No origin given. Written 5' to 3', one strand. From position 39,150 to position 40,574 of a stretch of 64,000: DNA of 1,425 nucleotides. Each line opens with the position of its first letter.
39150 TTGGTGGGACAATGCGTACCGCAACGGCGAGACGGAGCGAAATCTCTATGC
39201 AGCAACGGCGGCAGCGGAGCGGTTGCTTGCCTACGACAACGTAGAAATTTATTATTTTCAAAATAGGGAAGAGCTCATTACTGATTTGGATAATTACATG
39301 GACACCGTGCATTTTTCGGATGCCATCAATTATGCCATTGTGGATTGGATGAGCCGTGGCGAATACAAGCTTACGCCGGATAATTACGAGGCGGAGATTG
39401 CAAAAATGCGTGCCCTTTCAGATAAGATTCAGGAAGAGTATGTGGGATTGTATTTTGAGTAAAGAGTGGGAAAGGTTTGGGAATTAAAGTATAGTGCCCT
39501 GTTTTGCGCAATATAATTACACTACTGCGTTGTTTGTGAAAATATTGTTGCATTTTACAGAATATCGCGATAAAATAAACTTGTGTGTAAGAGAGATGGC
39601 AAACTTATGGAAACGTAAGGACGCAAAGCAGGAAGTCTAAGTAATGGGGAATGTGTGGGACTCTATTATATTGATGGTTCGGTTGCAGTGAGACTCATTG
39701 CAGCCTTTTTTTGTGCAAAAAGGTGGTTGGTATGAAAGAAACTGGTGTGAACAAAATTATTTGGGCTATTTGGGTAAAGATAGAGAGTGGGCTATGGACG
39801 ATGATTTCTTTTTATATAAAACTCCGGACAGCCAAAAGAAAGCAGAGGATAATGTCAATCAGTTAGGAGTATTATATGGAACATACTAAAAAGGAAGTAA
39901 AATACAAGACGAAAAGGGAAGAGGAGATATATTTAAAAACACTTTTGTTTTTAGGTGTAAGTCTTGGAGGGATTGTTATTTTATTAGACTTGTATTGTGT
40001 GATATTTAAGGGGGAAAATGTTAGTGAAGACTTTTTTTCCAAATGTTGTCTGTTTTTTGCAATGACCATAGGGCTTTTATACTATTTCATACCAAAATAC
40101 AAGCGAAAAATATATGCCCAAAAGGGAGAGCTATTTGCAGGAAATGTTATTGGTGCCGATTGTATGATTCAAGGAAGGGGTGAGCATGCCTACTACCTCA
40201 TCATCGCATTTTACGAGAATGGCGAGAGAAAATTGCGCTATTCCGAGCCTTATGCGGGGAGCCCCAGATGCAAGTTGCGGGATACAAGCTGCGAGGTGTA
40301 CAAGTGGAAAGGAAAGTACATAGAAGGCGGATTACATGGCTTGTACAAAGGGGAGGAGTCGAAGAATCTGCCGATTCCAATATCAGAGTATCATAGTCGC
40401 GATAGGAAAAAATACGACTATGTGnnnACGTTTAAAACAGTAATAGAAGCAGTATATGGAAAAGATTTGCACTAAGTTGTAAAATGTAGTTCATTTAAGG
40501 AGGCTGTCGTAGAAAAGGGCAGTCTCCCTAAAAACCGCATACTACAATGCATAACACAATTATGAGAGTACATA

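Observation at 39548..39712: Class-I c-di-GMP (GEMM-I) riboswitch with its own promoter and terminator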

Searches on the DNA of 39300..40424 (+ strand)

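Call 14: search_rna_families(sources=[L001, L002], threshold=evalue, max_evalue=1, show_alignments=2)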
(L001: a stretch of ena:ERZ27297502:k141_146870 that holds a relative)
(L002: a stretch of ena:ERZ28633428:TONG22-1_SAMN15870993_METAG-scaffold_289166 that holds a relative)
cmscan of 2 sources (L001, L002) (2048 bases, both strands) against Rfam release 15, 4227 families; matches with E-value up to 1: 0.
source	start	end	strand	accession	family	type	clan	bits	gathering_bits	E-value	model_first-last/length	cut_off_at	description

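Call 16: search_rna_families(source=L003, threshold=gathering, show_alignments=2)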
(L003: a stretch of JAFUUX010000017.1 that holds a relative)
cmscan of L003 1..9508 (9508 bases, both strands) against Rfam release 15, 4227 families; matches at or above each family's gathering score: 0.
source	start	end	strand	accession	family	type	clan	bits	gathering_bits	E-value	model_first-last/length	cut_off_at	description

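Call 35: search_rna_families(sources=[L004, L005, L006, L007, L008, L009, L010, L011], threshold=evalue, max_evalue=1, show_alignments=3)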
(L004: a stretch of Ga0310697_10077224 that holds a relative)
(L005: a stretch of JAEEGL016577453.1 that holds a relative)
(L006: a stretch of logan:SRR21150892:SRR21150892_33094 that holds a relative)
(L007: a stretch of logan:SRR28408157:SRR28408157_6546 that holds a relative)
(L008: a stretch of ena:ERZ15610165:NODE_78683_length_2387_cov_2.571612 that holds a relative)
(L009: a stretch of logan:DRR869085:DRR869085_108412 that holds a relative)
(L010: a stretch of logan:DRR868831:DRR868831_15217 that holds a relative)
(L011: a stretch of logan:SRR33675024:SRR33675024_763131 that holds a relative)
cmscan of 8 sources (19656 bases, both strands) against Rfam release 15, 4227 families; matches with E-value up to 1: 4.
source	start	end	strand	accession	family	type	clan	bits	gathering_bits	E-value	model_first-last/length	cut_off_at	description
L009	3616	3690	+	RF03136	S10-Clostridia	Cis-reg; leader;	-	66.6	35.1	8.1e-12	1-66/81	3'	S10-Clostridia ribosomal protein leader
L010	1474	1548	+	RF03136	S10-Clostridia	Cis-reg; leader;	-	66.6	35.1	8.1e-12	1-66/81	3'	S10-Clostridia ribosomal protein leader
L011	1150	1224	+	RF03136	S10-Clostridia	Cis-reg; leader;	-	66.6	35.1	8.1e-12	1-66/81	3'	S10-Clostridia ribosomal protein leader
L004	403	535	+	RF02766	Ysr49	Gene; sRNA;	-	24.4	95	0.54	1-124/124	no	Yersinia sRNA 49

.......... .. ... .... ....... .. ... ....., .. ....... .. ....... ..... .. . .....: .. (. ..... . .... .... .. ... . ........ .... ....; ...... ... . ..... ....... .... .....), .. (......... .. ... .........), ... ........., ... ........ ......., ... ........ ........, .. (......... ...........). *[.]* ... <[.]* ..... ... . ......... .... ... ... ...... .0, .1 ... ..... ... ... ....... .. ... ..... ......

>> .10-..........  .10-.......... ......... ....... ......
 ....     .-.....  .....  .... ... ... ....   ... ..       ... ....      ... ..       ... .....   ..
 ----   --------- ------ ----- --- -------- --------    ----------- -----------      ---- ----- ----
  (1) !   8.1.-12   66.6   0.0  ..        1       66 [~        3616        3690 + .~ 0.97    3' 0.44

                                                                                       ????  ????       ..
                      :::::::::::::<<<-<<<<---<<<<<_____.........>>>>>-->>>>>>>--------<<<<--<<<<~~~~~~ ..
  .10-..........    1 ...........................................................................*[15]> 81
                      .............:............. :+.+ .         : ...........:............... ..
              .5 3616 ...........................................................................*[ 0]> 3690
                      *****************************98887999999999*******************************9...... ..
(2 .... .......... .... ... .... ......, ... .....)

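Call 58: search_rna_families(source=window, start=39300, end=40100, threshold=evalue, max_evalue=5)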
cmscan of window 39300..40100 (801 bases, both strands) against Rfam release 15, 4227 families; matches with E-value up to 5: 4.
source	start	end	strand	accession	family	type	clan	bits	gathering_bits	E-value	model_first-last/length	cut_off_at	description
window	39588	39690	+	RF01051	c-di-GMP-I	Cis-reg; riboswitch;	CL00126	54.1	35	1.1e-09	1-87/87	no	c-di-GMP-I riboswitch aptamer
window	39666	39769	+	RF01906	HOTAIR_3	Gene; lncRNA;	-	18.6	80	0.13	1-98/98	no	HOTAIR conserved region 3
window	40017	40077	+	RF00133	SNORD33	Gene; snRNA; snoRNA; CD-box;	CL00054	17.4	44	4.6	1-85/85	no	Small nucleolar RNA Z195/SNORD33/SNORD32 family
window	39367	39496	+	RF02168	PVT1_5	Gene; lncRNA;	-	16.5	60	4.2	1-133/133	no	Pvt1 oncogene conserved region 5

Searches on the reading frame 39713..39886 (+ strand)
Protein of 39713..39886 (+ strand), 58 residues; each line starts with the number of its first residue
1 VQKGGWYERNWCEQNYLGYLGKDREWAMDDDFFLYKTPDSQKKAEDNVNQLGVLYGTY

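Call 41: search_protein_families(library=pfam, proteins=[window:39713-39886:+], max_evalue=0.01)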
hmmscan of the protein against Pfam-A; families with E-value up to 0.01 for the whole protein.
window:39713-39886:+ (58 aa): 0 families

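Call 43: find_homologous_proteins(query=A3, max_evalue=0.01)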
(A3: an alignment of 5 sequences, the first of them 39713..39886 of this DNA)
Query A3 (5 sequences) (58 aa, profile of the alignment): 6 proteins with E <= 0.01 among 12 candidates.
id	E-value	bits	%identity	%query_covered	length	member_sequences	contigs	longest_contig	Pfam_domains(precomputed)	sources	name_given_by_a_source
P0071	2.8e-27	112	50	90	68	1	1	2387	-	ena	-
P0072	1.7e-23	100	98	100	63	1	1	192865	-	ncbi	-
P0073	1.5e-12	65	38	83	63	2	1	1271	-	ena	-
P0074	5.4e-11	60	50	17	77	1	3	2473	-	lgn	-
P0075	7.6e-11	60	46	22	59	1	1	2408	-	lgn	-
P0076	5.3e-10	57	46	22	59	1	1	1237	-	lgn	-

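Call 61: search_protein_families(library=phrogs, proteins=[window:39713-39886:+], max_evalue=0.01)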
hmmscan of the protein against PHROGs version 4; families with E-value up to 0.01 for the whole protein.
window:39713-39886:+ (58 aa): 0 families

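Call 62: search_protein_families(library=padloc, proteins=[window:39713-39886:+], max_evalue=0.01)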
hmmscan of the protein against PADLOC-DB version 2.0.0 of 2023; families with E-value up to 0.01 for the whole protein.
window:39713-39886:+ (58 aa): 0 families

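Call 64: search_dna_similar(query=window:39713-39886:+, collection=phages, mode=protein, max_evalue=1, max_rows=10)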
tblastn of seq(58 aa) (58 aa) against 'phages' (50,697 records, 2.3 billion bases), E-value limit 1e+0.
No match.
